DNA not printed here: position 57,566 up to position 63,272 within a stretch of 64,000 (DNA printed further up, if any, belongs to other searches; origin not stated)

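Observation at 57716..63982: Compact Wadjet-like jetABCD operon with unusually short JetA- and JetD-like subunits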

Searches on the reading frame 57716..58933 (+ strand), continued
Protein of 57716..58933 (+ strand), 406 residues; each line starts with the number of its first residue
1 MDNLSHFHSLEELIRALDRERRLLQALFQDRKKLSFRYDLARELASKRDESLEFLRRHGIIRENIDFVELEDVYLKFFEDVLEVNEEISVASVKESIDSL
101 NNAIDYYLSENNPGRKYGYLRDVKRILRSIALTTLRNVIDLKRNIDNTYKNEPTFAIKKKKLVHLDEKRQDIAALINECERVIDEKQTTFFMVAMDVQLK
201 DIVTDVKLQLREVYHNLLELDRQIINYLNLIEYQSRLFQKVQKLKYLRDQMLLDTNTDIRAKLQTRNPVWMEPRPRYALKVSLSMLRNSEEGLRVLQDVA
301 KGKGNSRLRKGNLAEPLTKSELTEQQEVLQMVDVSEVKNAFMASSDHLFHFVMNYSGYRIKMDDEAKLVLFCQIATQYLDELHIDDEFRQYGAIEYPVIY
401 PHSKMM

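Call 72: find_encoding_contigs(protein=P0353, flank=8000, max_places=2)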
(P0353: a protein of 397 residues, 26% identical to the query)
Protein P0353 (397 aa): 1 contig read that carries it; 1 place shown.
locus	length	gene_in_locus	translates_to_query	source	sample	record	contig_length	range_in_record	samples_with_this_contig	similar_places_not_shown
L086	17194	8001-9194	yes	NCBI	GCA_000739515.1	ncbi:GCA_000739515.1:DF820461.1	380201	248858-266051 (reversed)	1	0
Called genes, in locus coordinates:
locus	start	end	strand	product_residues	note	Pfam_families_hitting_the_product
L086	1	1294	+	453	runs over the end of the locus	PF00072:Response_reg, PF00158:Sigma54_activat, PF14532:Sigma54_activ_2, PF25601:AAA_lid_14, PF02954:HTH_8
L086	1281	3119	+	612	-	PF00005:ABC_tran, PF00989:PAS, PF08448:PAS_4 (faint), PF00512:HisKA, PF02518:HATPase_c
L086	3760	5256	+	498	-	PF02463:SMC_N (faint), PF00005:ABC_tran, PF13304:AAA_21 (faint), PF00005:ABC_tran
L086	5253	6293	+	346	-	PF02653:BPD_transp_2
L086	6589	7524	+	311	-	PF00532:Peripla_BP_1, PF13407:Peripla_BP_4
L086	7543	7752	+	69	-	-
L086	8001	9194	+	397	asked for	-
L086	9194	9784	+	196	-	PF21980:MksE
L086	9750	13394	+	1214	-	PF12128:DUF3584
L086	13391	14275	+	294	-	PF23947:DUF7281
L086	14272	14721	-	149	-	-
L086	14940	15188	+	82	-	-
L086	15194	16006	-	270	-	-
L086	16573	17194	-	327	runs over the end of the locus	PF00532:Peripla_BP_1 (faint), PF13407:Peripla_BP_4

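Call 73: find_encoding_contigs(protein=P0363, flank=8000, max_places=2)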
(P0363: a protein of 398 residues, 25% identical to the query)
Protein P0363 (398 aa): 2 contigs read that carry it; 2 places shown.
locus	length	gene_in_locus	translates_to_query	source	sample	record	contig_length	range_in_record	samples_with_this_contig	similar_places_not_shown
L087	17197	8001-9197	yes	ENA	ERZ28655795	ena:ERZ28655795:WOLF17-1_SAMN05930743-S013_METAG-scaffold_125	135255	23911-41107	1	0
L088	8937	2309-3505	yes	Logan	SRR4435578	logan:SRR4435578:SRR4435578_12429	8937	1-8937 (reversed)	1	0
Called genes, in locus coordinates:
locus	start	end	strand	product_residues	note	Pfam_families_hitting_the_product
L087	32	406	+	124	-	PF10686:YAcAr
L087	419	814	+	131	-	-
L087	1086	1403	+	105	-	-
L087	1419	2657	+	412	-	-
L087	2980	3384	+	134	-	-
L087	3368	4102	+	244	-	PF07505:DUF5131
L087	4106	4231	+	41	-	-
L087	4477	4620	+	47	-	-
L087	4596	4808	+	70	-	-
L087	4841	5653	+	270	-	PF01145:Band_7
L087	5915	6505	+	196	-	-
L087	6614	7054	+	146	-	-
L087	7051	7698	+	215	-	-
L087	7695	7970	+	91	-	PF03692:CxxCxxCC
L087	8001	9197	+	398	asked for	-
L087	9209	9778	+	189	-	PF21980:MksE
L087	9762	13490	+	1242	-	PF12128:DUF3584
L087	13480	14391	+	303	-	PF23947:DUF7281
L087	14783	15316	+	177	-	-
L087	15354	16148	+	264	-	-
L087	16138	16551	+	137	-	PF13572:DUF4134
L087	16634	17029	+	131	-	PF13572:DUF4134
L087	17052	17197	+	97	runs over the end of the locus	PF13571:DUF4133 (weak)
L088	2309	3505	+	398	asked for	-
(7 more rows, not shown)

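Call 74: find_encoding_contigs(protein=P0375, flank=8000, max_places=2)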
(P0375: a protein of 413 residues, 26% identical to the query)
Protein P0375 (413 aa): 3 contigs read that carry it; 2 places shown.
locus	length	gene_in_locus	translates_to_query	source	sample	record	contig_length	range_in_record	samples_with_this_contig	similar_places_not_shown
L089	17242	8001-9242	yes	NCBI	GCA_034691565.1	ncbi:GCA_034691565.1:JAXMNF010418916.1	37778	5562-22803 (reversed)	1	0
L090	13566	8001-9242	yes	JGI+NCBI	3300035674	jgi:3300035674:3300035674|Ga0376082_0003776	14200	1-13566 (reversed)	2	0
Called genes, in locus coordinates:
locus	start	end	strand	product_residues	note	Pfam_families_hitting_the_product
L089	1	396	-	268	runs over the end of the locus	PF14715:FixP_N, PF13442:Cytochrome_CBB3, PF00034:Cytochrom_C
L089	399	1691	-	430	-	PF01590:GAF (weak), PF13185:GAF_2, PF00989:PAS, PF08448:PAS_4, PF13426:PAS_9, PF08447:PAS_3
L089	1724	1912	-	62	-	-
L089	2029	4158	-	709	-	PF00115:COX1, PF02433:FixO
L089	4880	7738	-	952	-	PF13620:CarboxypepD_reg, PF13715:CarbopepD_reg_2, PF07715:Plug, PF00593:TonB_dep_Rec_b-barrel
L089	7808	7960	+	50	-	-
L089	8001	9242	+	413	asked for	-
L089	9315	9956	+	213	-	PF21980:MksE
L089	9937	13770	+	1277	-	PF12128:DUF3584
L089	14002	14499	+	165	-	PF13302:Acetyltransf_3, PF13420:Acetyltransf_4, PF00583:Acetyltransf_1, PF13508:Acetyltransf_7, PF08445:FR47 (weak)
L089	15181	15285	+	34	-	-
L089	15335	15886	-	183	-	PF22624:AASDHPPT_N (weak), PF01648:ACPS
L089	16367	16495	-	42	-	-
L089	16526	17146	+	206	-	PF14730:DUF4468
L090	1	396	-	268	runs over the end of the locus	PF14715:FixP_N, PF13442:Cytochrome_CBB3, PF00034:Cytochrom_C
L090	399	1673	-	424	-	PF01590:GAF (weak), PF13185:GAF_2, PF00989:PAS, PF08448:PAS_4, PF13426:PAS_9, PF08447:PAS_3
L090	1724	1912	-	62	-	-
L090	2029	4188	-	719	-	PF00115:COX1, PF02433:FixO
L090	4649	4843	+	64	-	PF13333:rve_2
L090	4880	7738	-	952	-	PF13620:CarboxypepD_reg, PF13715:CarbopepD_reg_2, PF07715:Plug, PF00593:TonB_dep_Rec_b-barrel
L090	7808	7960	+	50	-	-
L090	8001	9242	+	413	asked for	-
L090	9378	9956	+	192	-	PF21980:MksE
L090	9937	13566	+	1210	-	?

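Call 75: search_protein_families(library=ncbifam, proteins=[L089:8001-9239:+, L089:9315-9953:+, L089:9937-13767:+, L086:8001-9191:+, L086:9194-9781:+, L086:9750-13391:+, L086:13391-14272:+, L087:13480-14388:+], max_evalue=0.1)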
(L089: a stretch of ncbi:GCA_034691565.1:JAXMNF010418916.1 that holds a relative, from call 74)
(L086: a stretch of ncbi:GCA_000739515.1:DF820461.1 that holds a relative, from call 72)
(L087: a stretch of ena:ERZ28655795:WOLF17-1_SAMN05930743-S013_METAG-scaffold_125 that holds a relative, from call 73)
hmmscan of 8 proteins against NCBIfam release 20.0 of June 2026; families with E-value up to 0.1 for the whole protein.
L089:8001-9239:+ (413 aa): 0 families

L089:9315-9953:+ (213 aa): 0 families

L089:9937-13767:+ (1277 aa): 0 families

L086:8001-9191:+ (397 aa): 0 families

L086:9194-9781:+ (196 aa): 0 families

L086:9750-13391:+ (1214 aa): 1 family
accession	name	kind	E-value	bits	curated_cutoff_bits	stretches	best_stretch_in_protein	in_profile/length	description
TIGR02168.1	SMC_prok_B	equivalog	2.7e-05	22.1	567.35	1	267-536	684-953/1181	chromosome segregation protein SMC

L086:13391-14272:+ (294 aa): 0 families

L087:13480-14388:+ (303 aa): 0 families

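Call 76: search_protein_families(library=padloc, proteins=[L089:8001-9239:+, L089:9315-9953:+, L089:9937-13767:+, L086:8001-9191:+, L086:9194-9781:+, L086:9750-13391:+, L086:13391-14272:+, L087:13480-14388:+], max_evalue=0.1)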
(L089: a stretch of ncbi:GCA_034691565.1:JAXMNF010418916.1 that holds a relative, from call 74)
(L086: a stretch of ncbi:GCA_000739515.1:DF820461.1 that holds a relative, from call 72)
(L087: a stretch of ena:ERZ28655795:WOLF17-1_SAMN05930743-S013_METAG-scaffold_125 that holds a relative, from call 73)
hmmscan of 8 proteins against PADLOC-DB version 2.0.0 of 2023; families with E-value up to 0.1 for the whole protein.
L089:8001-9239:+ (413 aa): 0 families

L089:9315-9953:+ (213 aa): 0 families

L089:9937-13767:+ (1277 aa): 1 family
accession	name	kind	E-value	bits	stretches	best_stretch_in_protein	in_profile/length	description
PDLC00503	JetC1|JetC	-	0.0012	15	1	3-41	2-40/1146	DUF3584 domain; MukB-like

L086:8001-9191:+ (397 aa): 0 families

L086:9194-9781:+ (196 aa): 2 families
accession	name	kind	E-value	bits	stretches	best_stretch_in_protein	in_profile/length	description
PDLC00502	JetB1|JetB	-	0.0062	14.3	1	30-61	42-73/214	DUF4194 domain; MukE-like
PDLC01445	Cmr1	-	0.039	11.9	1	34-129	120-212/276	"CAS-III-B,CAS-III-C; effector_G7"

L086:9750-13391:+ (1214 aa): 6 families
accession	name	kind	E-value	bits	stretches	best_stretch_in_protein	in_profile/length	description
PDLC03865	LmuB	-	0.00011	18.5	2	26-752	34-708/1007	-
PDLC00519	JetC1|JetC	-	0.00073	15.8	1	1-51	1-51/1097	DUF3584 domain; MukB-like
PDLC02668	DndD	-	0.0016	15.5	2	216-530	181-500/659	DndD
PDLC00503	JetC1|JetC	-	0.0042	13.2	1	1-44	1-44/1146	DUF3584 domain; MukB-like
PDLC00504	JetC1|JetC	-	0.045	9.8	1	1-46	1-46/1144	DUF3584 domain; MukB-like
PDLC04140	mad8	-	0.069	10.7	1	19-44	23-48/314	mads_8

L086:13391-14272:+ (294 aa): 2 families
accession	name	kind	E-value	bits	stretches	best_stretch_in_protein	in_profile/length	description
PDLC00524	JetD1|JetD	-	0.00053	17.2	1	149-283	256-386/387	DUF2220; DUF3322; DUF2399 domain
PDLC00533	JetD1|JetD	-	0.00094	16.3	1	144-282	266-405/409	DUF2220; DUF3322; DUF2399 domain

L087:13480-14388:+ (303 aa): 2 families
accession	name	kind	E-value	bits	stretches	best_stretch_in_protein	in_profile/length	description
PDLC00533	JetD1|JetD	-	0.0018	15.3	1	149-226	268-336/409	DUF2220; DUF3322; DUF2399 domain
PDLC00524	JetD1|JetD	-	0.018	12.1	1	200-227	294-321/387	DUF2220; DUF3322; DUF2399 domain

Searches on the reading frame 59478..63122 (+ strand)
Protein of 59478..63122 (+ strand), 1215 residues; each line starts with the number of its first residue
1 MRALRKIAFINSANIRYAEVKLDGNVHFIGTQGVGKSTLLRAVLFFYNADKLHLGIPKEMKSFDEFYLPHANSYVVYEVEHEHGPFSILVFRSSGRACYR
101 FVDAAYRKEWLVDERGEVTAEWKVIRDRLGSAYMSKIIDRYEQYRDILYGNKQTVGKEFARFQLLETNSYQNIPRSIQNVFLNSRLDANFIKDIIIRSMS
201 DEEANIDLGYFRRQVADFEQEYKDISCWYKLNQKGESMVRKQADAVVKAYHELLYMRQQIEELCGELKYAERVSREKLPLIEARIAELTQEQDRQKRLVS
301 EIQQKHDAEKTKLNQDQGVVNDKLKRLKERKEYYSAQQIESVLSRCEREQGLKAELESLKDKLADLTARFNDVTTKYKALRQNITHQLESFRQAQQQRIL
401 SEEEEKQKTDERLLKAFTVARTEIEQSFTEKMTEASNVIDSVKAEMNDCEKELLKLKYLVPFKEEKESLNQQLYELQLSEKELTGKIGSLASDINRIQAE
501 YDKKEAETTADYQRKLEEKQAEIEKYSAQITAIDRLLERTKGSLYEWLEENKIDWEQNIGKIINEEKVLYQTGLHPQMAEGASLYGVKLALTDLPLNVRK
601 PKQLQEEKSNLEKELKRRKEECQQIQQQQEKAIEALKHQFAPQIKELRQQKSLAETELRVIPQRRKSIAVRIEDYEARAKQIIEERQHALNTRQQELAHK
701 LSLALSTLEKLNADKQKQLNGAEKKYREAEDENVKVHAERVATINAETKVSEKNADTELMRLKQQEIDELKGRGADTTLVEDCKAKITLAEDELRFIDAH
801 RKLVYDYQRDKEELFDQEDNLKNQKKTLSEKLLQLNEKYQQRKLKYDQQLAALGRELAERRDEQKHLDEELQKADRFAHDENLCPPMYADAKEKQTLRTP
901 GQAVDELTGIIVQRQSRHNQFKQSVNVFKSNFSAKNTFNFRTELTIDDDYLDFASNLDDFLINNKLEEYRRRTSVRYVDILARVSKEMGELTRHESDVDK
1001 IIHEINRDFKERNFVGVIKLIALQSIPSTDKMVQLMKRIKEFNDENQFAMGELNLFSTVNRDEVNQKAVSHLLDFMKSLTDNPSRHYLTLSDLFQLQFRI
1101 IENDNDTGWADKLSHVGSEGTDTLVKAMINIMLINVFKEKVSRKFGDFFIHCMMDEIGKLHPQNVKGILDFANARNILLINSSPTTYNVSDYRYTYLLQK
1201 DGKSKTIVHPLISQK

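Call 3: search_protein_families(library=pfam, proteins=[window:59478-63122:+], max_evalue=0.1)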
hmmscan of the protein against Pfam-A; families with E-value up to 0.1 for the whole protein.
window:59478-63122:+ (1215 aa): 4 families
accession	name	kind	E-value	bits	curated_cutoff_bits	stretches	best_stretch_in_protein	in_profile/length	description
PF12128.14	DUF3584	-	6.5e-69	233.1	31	1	18-1186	12-1175/1191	Protein of unknown function (DUF3584)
PF13175.12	AAA_15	-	7.2e-05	23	32.1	1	16-463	15-266/374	AAA ATPase domain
PF04356.17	DUF489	-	0.002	18.6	26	1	808-880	42-114/192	Protein of unknown function (DUF489)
PF13555.12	AAA_29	-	0.003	17.7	27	1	18-44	17-43/61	P-loop containing region of AAA domain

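Call 4: search_protein_families(library=padloc, proteins=[window:59478-63122:+], max_evalue=0.1)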
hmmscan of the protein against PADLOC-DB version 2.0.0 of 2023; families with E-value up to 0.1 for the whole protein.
window:59478-63122:+ (1215 aa): 3 families
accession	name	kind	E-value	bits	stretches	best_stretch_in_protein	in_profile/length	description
PDLC00503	JetC1|JetC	-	0.00031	16.9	1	1-44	1-44/1146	DUF3584 domain; MukB-like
PDLC03865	LmuB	-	0.00036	16.9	1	169-503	521-845/1007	-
PDLC00519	JetC1|JetC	-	0.055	9.6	1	1-43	1-43/1097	DUF3584 domain; MukB-like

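Call 5: search_protein_families(library=ncbifam, proteins=[window:59478-63122:+], max_evalue=0.1)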
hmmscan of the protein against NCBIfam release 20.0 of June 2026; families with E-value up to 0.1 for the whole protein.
window:59478-63122:+ (1215 aa): 3 families
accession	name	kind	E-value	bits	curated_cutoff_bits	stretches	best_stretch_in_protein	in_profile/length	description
NF045487.1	ASRP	equivalog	0.00012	20.9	300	2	599-875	149-435/593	archaea-specific SMC-related protein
TIGR02168.1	SMC_prok_B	equivalog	0.00023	19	567.35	1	349-553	262-466/1181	chromosome segregation protein SMC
NF045780.1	TrlF_fam_ATP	equivalog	0.044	12.5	350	0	223-550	367-705/944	TrlF family AAA-like ATPase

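Call 8: search_solved_structures(query=window:59478-63122:+, max_evalue=1)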
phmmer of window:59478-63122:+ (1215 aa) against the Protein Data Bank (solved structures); distinct sequences matched with E-value up to 1: 0.

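Call 61: search_solved_structures(query=A10, max_evalue=1, show_alignments=0)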
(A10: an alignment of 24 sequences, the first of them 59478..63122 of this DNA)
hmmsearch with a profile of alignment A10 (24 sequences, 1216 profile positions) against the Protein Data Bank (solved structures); distinct sequences matched with E-value up to 1: 26.
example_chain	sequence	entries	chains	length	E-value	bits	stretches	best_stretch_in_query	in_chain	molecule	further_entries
3k2s_A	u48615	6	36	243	8.9e-05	23.8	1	360-550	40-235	Apolipoprotein A-I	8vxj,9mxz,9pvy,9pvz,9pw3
2msc_A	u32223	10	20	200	0.00033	21.9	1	366-550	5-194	Apolipoprotein A-I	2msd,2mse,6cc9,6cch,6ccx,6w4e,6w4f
6pts_A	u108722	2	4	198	0.00035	21.8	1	366-550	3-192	Apolipoprotein A-I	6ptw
1av1_A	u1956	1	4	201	0.00038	21.7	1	365-550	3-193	APOLIPOPROTEIN A-I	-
4v6m_A0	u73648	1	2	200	0.00045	21.5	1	366-550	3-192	Apolipoprotein A-I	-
5y05_A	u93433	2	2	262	0.0022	19.2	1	250-397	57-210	msmeg_4306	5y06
3r2p_A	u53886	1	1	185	0.0039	18.4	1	360-482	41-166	Apolipoprotein A-I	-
3o0z_A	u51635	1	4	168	0.023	15.8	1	696-851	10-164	Rho-associated protein kinase 1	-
6clz_B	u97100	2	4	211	0.024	15.7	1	358-550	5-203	Apolipoprotein A-I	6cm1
2d3e_A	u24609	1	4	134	0.032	15.3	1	250-374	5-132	General control protein GCN4 and Tropomyosin 1 alpha chain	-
8eqs_C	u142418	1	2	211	0.07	14.2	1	377-549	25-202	Apolipoprotein A-I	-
7kjr_C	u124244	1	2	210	0.075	14.1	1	377-549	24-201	Apolipoprotein A-I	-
8w6e_A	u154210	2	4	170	0.1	13.7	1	393-540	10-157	HBC599 in complex with wFAP1.1 | wFAP1.1 structure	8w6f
4lin_A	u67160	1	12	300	0.12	13.4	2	420-512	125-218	Tail needle protein gp26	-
2nca_A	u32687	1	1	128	0.21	12.6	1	412-496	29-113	Hsp90 co-chaperone Cdc37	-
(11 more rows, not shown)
